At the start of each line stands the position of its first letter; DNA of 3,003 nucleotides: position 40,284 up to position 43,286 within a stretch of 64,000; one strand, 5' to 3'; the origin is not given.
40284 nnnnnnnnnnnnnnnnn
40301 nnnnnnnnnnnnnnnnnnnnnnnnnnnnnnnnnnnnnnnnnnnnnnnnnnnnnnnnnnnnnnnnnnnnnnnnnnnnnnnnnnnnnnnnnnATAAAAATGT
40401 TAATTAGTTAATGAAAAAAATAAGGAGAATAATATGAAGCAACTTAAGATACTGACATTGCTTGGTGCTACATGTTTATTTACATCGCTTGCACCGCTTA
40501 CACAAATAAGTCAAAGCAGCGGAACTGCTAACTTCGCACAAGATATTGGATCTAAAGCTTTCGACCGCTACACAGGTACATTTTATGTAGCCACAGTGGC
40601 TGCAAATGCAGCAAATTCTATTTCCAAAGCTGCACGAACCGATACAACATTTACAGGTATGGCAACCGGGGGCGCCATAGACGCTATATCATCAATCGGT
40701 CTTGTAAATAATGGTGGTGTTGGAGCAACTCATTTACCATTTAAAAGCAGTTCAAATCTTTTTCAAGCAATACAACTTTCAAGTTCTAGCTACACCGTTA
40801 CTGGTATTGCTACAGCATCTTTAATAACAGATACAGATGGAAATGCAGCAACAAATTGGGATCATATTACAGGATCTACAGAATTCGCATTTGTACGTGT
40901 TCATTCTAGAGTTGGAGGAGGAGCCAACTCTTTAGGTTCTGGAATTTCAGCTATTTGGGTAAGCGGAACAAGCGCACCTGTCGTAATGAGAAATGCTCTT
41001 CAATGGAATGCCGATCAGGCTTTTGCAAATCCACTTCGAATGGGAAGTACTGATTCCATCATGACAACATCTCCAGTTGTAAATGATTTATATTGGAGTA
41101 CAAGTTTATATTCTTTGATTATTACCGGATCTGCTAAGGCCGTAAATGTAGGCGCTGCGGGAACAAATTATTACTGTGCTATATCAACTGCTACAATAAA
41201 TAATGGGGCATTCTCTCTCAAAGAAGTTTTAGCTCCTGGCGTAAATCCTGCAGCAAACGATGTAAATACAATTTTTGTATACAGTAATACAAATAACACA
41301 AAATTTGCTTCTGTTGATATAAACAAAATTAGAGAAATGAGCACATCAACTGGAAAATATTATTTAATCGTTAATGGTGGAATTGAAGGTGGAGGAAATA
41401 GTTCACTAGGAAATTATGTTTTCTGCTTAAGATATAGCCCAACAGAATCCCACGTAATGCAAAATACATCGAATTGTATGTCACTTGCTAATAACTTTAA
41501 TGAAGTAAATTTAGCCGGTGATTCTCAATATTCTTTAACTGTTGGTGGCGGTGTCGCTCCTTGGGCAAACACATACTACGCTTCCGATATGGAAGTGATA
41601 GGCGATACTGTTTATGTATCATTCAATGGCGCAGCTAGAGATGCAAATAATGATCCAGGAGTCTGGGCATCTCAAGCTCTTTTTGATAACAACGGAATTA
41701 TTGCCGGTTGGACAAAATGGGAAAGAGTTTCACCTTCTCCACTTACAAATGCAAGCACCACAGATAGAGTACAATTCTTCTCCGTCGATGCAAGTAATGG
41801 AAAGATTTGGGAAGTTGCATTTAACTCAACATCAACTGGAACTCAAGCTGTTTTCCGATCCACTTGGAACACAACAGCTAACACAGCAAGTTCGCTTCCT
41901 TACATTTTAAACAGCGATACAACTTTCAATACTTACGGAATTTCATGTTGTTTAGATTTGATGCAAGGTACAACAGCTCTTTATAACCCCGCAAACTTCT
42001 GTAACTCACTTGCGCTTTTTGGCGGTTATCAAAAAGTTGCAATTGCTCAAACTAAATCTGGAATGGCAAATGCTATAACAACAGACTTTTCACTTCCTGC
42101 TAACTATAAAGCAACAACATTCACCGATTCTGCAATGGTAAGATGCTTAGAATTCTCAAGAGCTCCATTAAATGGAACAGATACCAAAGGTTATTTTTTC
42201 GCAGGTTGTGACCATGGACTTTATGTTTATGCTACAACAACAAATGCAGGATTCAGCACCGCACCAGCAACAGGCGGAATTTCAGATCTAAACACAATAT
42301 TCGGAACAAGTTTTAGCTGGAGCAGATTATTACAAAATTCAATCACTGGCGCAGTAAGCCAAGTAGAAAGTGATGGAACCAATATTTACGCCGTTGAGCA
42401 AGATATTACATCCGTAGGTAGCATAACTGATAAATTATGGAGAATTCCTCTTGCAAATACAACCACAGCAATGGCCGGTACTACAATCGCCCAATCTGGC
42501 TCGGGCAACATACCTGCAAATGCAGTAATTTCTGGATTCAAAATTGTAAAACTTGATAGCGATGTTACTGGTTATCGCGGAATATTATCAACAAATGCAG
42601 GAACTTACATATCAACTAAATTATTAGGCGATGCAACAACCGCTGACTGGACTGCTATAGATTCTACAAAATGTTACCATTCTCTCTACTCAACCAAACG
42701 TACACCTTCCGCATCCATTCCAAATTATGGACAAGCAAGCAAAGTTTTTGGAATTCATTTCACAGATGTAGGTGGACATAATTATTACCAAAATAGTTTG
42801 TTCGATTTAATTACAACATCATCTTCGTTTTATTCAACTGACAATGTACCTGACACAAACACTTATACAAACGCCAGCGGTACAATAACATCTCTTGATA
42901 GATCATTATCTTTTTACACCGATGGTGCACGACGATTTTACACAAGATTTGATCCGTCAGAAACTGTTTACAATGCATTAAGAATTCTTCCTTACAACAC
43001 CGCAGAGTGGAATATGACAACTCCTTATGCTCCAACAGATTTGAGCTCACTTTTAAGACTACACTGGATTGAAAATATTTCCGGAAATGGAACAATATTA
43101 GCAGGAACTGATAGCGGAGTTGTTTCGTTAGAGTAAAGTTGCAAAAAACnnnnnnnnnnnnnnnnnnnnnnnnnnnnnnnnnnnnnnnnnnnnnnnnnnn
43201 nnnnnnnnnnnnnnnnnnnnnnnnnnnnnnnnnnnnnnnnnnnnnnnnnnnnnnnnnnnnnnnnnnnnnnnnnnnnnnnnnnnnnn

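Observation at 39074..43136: OMP plus ~900-aa surface-protein cassette, copy 1 (order OMP then large protein)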

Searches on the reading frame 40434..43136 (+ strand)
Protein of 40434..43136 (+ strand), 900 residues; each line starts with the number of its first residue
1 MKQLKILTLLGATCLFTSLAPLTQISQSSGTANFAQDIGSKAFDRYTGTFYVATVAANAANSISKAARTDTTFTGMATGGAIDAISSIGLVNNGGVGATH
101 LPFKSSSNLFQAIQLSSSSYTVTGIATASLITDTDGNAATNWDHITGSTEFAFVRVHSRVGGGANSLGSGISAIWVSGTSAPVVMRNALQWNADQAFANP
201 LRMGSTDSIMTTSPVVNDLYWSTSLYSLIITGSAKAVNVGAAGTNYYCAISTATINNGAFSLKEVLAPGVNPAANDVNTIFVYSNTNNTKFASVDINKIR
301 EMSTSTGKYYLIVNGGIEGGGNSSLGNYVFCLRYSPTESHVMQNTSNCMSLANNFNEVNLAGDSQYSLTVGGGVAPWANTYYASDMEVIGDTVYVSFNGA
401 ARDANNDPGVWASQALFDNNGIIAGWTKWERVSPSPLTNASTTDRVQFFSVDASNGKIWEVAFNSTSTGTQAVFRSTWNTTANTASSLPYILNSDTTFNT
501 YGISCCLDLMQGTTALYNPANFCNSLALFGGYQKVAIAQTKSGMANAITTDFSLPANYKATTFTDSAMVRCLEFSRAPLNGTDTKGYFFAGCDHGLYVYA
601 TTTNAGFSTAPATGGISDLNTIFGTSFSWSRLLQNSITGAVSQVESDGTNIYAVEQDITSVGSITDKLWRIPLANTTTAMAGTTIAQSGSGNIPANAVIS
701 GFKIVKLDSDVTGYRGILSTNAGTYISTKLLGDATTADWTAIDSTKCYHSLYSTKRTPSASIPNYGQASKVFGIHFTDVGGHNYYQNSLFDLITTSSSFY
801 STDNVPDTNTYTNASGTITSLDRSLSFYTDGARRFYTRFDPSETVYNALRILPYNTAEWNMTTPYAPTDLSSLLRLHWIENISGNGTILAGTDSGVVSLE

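Call 7: search_protein_families(library=pfam, proteins=[window:40434-43136:+], max_evalue=1)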
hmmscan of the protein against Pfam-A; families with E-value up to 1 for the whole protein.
window:40434-43136:+ (900 aa): 0 families

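Call 11: find_homologous_proteins(query=window:40434-43136:+)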
Query window:40434-43136:+ (900 aa): 28 proteins with E <= 0.001 among 8000 candidates.
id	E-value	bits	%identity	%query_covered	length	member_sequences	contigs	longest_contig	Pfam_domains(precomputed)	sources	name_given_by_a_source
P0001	0.0e+0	1987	100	100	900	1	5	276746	-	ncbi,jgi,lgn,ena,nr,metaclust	ncbi:TPA: hypothetical protein DEO28_04185 [Candidatus Dependentiae bacterium]|nr:MAG: hypothetical 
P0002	3.9e-297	1006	57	100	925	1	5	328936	-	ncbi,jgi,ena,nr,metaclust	ncbi:TPA: hypothetical protein DEO28_01895 [Candidatus Dependentiae bacterium]|nr:MAG: hypothetical 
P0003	5.5e-205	701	45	100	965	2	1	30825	-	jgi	-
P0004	4.5e-177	609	42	100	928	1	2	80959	-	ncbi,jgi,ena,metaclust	metaclust:\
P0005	2.1e-169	584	40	100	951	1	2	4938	-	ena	-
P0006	9.9e-160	552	38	98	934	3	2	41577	-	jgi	jgi:hypothetical protein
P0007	1.2e-158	548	39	100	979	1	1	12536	-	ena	-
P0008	1.8e-152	528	40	100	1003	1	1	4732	-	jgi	jgi:hypothetical protein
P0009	6.3e-147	509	38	100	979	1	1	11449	-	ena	-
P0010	6.8e-142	493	38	100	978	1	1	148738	-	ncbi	-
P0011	1.0e-134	469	37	100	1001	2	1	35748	-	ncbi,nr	ncbi:hypothetical protein L6269_01680 [Candidatus Dependentiae bacterium]|nr:hypothetical protein [C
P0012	1.4e-134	469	37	100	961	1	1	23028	-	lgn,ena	-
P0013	3.4e-130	454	37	100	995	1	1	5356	-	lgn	-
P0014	2.2e-127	445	36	100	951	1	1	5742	-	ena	-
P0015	5.5e-120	420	36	100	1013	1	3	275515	-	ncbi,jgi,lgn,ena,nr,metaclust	ncbi:MAG: hypothetical protein SZ59_C0004G0015 [candidate division TM6 bacterium GW2011_GWF2_28_16]|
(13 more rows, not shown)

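Call 12: search_protein_families(library=ncbifam, proteins=[window:40434-43136:+], max_evalue=0.1)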
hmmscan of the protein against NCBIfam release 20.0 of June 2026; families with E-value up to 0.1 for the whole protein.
window:40434-43136:+ (900 aa): 0 families

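Call 20: search_solved_structures(query=A2, max_evalue=10)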
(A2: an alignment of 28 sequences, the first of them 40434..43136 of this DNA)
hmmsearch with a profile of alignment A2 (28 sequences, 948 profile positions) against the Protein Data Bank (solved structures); distinct sequences matched with E-value up to 10: 0.

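Call 21: find_encoding_contigs(protein=P0002, flank=8000, max_places=2)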
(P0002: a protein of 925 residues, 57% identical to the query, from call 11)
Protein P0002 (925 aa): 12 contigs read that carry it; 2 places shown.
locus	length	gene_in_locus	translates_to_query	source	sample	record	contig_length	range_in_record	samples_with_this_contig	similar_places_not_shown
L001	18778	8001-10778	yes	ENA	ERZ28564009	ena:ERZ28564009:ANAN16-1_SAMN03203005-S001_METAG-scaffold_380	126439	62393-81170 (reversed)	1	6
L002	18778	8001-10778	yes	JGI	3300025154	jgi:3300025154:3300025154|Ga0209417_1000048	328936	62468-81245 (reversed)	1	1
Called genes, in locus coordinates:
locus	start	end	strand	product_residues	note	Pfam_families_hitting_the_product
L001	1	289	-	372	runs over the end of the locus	PF00226:DnaJ, PF01556:DnaJ_C, PF00684:DnaJ_CXXCXGXG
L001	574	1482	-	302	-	PF00106:adh_short, PF01370:Epimerase, PF02719:Polysacc_synt_2, PF04321:RmlD_sub_bind, PF01073:3Beta_HSD, PF13460:NAD_binding_10, PF16363:GDP_Man_Dehyd, PF07993:NAD_binding_4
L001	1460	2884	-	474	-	PF01593:Amino_oxidase, PF13450:NAD_binding_8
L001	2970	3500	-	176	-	-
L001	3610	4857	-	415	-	-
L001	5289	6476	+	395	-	PF00294:PfkB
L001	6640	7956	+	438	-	-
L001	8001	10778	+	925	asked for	-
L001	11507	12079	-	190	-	PF01725:Ham1p_like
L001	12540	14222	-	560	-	PF00595:PDZ, PF13180:PDZ_2, PF17820:PDZ_6, PF03572:Peptidase_S41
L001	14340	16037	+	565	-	PF02624:YcaO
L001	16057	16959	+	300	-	PF03668:RapZ-like_N, PF22740:PapZ_C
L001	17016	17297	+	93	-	PF04977:DivIC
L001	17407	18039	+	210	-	-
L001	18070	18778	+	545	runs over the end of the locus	PF03553:Na_H_antiporter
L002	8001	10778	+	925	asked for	-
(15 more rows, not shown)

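Call 22: find_related_loci(query=A2, collection=genome_contigs, flank=6000)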
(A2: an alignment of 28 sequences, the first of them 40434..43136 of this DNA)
Query A2 (900 aa) in genome_contigs; peptide patterns used: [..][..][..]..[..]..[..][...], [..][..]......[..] (x = any residue, [..] = any of these).
253 stretches matched a pattern; 51 encode a relative of the query (tblastn E <= 1e-3); 48 distinct loci.
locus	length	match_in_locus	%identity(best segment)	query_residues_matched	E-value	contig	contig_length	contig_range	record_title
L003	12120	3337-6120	42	1-900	0e+0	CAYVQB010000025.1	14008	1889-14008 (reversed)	MAG TPA_asm: uncultured Pseudomonadota bacterium isolate binchicken_co181_168 genome assembly, contig: NODE_7827_length_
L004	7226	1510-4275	40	1-899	4e-166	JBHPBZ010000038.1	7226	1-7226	Candidatus Dependentiae bacterium isolate SAG AM-311-G20 NODE_38_length_7226_cov_31.189792, whole genome shotgun sequenc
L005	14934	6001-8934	38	1-900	1e-160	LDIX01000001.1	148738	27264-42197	MAG: candidate division TM6 bacterium UASB340 scaffold1, whole genome shotgun sequence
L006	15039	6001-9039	36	1-900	2e-132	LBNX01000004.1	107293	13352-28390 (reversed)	MAG: candidate division TM6 bacterium GW2011_GWF2_28_16 SZ59_C0004, whole genome shotgun sequence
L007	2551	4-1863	40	294-900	3e-133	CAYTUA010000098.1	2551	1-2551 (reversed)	MAG TPA_asm: uncultured Lentimicrobiaceae bacterium isolate SRP067234_co1_245 genome assembly, contig: k99_362936, whole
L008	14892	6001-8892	34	1-899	1e-116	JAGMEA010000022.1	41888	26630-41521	MAG: Candidatus Babeliales bacterium isolate RS_18_31 ZL530.bin.31.fa_22, whole genome shotgun sequence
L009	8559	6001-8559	35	5-756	2e-94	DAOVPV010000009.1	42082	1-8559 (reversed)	MAG TPA_asm: bacterium isolate CSMAG_1558 CSMAG_1558_k141_1769640_length_42082_cov_30.3734, whole genome shotgun sequenc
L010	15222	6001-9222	35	1-899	9e-72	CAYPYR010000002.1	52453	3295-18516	MAG TPA_asm: uncultured Pseudomonadota bacterium isolate SRP302447_co1_64 genome assembly, contig: NODE_1937_length_5245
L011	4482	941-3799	28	1-900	2e-60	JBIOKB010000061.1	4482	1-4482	MAG: Candidatus Babeliales bacterium isolate GcC11-27 k141_1068350_length_4482_cov_71.0000, whole genome shotgun sequenc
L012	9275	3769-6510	28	28-900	1e-59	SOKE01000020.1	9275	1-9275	MAG: Candidatus Dependentiae bacterium isolate E44_bin52 NODE_3461_length_9275_cov_7.042191, whole genome shotgun sequen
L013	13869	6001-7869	32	294-900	1e-57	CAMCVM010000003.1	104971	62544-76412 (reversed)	MAG: candidate division TM6 bacterium GW2011_GWF2_32_72 isolate ME-21oct19-91 genome assembly, contig: ME-21oct19-C213,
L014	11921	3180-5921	27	40-900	2e-55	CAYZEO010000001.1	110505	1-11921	MAG TPA_asm: uncultured Pseudomonadota bacterium isolate binchicken_co334_1 genome assembly, contig: NODE_205_length_110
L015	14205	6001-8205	29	206-900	3e-54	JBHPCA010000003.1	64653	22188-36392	Candidatus Dependentiae bacterium isolate SAG AM-311-O15 NODE_3_length_64653_cov_32.919502, whole genome shotgun sequenc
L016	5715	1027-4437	31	1-899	1e-50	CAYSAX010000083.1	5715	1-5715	MAG TPA_asm: uncultured Pseudomonadota bacterium isolate SRP302447_co2_787 genome assembly, contig: NODE_39949_length_57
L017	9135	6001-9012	28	1-900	3e-58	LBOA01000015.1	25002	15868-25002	MAG: candidate division TM6 bacterium GW2011_GWF2_30_66 UR12_C0015, whole genome shotgun sequence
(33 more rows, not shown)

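Call 37: predict_structure(alignment_id=A2)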
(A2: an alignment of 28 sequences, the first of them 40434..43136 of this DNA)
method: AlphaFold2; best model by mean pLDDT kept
length: 900 residues; sequences in the alignment: 28
mean_pLDDT: 82.8   pTM: 0.89
mean pLDDT of the five models: 82.8, 81.3, 80.8, 79.9, 79.0
residues with pLDDT >= 90: 372; 70-90: 367; 50-70: 123; < 50: 38
segments of 3 or more residues with pLDDT < 50: 1-5, 7-20, 438-441, 758-766
pLDDT, mean of each block of 10 residues (from residue 1): 45 35 85 91 94 90 93 79 80 78 85 75 62 86 88 86 69 82 85 60 76 83 91 78 82 85 88 91 81 91 91 91 83 94 90 94 88 89 94 93 87 85 85 64 78 93 71 88 81 92 92 77 89 93 82 90 85 84 82 94 86 68 80 92 91 84 82 93 94 91 74 83 91 92 89 68 51 82 75 66 69 78 84 84 70 89 87 86 87 89
secondary structure, 60 per line:
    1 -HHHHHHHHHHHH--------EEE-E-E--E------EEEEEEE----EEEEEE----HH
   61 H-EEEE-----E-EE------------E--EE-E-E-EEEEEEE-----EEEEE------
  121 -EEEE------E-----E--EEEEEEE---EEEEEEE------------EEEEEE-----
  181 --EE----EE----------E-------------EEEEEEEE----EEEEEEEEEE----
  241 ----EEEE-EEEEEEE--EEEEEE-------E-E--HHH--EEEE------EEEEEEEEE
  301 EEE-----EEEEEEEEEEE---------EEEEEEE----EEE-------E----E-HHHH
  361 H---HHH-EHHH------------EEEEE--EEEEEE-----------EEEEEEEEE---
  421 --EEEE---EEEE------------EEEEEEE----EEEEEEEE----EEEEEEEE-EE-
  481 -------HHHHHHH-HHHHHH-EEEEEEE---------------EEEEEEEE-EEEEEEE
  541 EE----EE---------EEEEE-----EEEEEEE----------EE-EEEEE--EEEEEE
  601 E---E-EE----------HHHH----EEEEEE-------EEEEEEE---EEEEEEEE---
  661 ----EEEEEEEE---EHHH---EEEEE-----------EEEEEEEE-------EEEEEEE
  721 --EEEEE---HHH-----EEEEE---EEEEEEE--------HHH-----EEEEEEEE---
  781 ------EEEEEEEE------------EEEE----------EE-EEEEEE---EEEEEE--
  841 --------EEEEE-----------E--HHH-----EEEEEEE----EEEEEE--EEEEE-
elements in order (helices of 4 or more, strands of 3 or more residues): H2-13 E22-24 E38-44 E49-54 E63-66 E98-104 E110-114 E122-125 E141-147 E151-157 E170-175 E215-222 E227-236 E245-248 E250-256 E259-264 E282-285 E292-303 E309-319 E329-335 E340-342 H357-361 E385-389 E392-397 E409-417 E423-426 E430-433 E446-452 E457-464 E469-476 H488-494 H496-501 E503-509 E525-532 E534-542 E558-562 E568-574 E588-592 E595-601 H619-622 E627-632 E640-646 E650-657 E665-672 E683-687 E699-706 E714-720 E723-727 E739-743 E747-753 E770-777 E787-794 E807-810 E824-829 E833-838 E849-853 E876-882 E887-892 E895-899

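Call 40: fold_search(model_id=the predicted structure, library=pdb)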
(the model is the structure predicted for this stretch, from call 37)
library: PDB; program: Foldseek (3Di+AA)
matches with E <= 10: 990; with E <= 0.001: 512
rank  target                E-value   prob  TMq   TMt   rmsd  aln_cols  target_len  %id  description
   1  2oaj                  3.3e-13  1.00  0.25  0.26  27.1      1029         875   11  Crystal structure of Sro7 from S. cerevisiae (released 2007-04-03)
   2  8otz_f                6.3e-13  1.00  0.23  0.32  25.7       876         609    9  48-nm repeat of the native axonemal doublet microtubule from bovine sperm (released 2023-11-22)
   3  9e2g_2C               7.8e-12  1.00  0.23  0.31  26.5       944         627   10  Cryo-EM structure of 48 nm repeat of microtubule doublet from T. brucei flagellum (released 2025-03-12)
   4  4a2m_A                6.5e-11  1.00  0.26  0.30  17.7       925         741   10  Structure of the periplasmic domain of the heparin and heparan sulphate sensing hybrid two component system BT4663 in  (released 2012-05-02)
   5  4xfv                  7.1e-11  1.00  0.27  0.33  26.3       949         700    8  Crystal Structure of Elp2 (released 2015-05-20)
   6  7dco_3                8.3e-11  1.00  0.24  0.19  24.4      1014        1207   10  Cryo-EM structure of the activated spliceosome (Bact complex) at an atomic resolution of 2.5 angstrom (released 2021-03-17)
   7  8asv_B                1.1e-10  1.00  0.18  0.21  23.3      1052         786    9  Cryo-EM structure of yeast Elongator complex (released 2022-12-07)
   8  8j07_i9               1.2e-10  1.00  0.23  0.17  26.7       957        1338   10  96nm repeat of human respiratory doublet microtubule and associated axonemal complexes (released 2023-07-26)
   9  8snb_4A               1.7e-10  1.00  0.24  0.33  25.6       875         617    8  atomic model of sea urchin sperm doublet microtubule (48-nm periodicity) (released 2023-06-28)
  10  6xk9_B                1.9e-10  1.00  0.24  0.21  24.7       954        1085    7  Cereblon in complex with DDB1, CC-90009, and GSPT1 (released 2020-12-02)
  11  9oxe_A                2.0e-10  1.00  0.24  0.19  23.2      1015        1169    8  CRYO-EM STRUCTURE OF the human mPSF IN COMPLEX WITH THE AGUAAA poly(A) signal (released 2025-11-26)
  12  9ejl_A                2.1e-10  1.00  0.21  0.22  24.7      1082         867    9  Lgl2 bound to the aPKCiota-Par6B complex in nucleotide-free form. Conformation with visible head sub-complex. (released 2025-07-02)
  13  4tz4_A                2.2e-10  1.00  0.16  0.14  32.0      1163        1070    9  Crystal Structure of Human Cereblon in Complex with DDB1 and Lenalidomide (released 2014-08-06)
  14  4a11_A                3.1e-10  1.00  0.23  0.20  25.7       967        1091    8  Structure of the hsDDB1-hsCSA complex (released 2011-12-07)
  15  5v3o_A                3.1e-10  1.00  0.24  0.20  23.8       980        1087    8  Cereblon in complex with DDB1 and CC-220 (released 2017-05-03)
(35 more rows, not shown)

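Call 53: search_protein_families(library=pfam, alignment_id=A2, max_evalue=1)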
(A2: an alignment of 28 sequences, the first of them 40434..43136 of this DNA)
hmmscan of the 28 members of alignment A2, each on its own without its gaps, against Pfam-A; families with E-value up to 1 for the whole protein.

A. member 1, window:40434-43136:+ (900 aa): 0 families

B. families by the number of members that match (of 28 scanned): 3 families
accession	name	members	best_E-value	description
PF24259.1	DUF7460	1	0.0046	Domain of unknown function (DUF7460)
PF21882.2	Gp53-like_C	1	0.13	Putative tail fiber protein gp53-like, C-terminal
PF20420.3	DUF6702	1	0.19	Domain of unknown function (DUF6702)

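Call 63: search_protein_representatives(alignment_id=A2)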
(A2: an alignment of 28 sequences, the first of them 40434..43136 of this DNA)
Query: 28 sequences, 948 profile positions. Proteins with E-value up to 0.001 (for the whole library): 1053; up to 1e-10: 980; up to 1e-30: 775. The best 150 are listed.
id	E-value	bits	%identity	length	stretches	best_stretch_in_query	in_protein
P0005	0.0e+00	1232.5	-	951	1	1-947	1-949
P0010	0.0e+00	1192.7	-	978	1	1-948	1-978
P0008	0.0e+00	1173.0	-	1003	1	1-947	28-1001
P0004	0.0e+00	1159.8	-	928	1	1-948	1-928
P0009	0.0e+00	1133.1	-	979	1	1-947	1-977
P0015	0.0e+00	1119.7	-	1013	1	4-948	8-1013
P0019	0.0e+00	1115.0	-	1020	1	1-948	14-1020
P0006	0.0e+00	1099.7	-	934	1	1-948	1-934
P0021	0.0e+00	1093.3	-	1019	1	7-948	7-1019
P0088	0.0e+00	1064.1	-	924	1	1-947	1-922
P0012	0.0e+00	1063.5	-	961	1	1-948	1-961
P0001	0.0e+00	1061.9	-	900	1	1-948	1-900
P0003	1.1e-296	1003.4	-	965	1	1-948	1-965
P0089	1.3e-277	940.2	-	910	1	1-948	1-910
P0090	5.2e-276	934.9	-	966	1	4-948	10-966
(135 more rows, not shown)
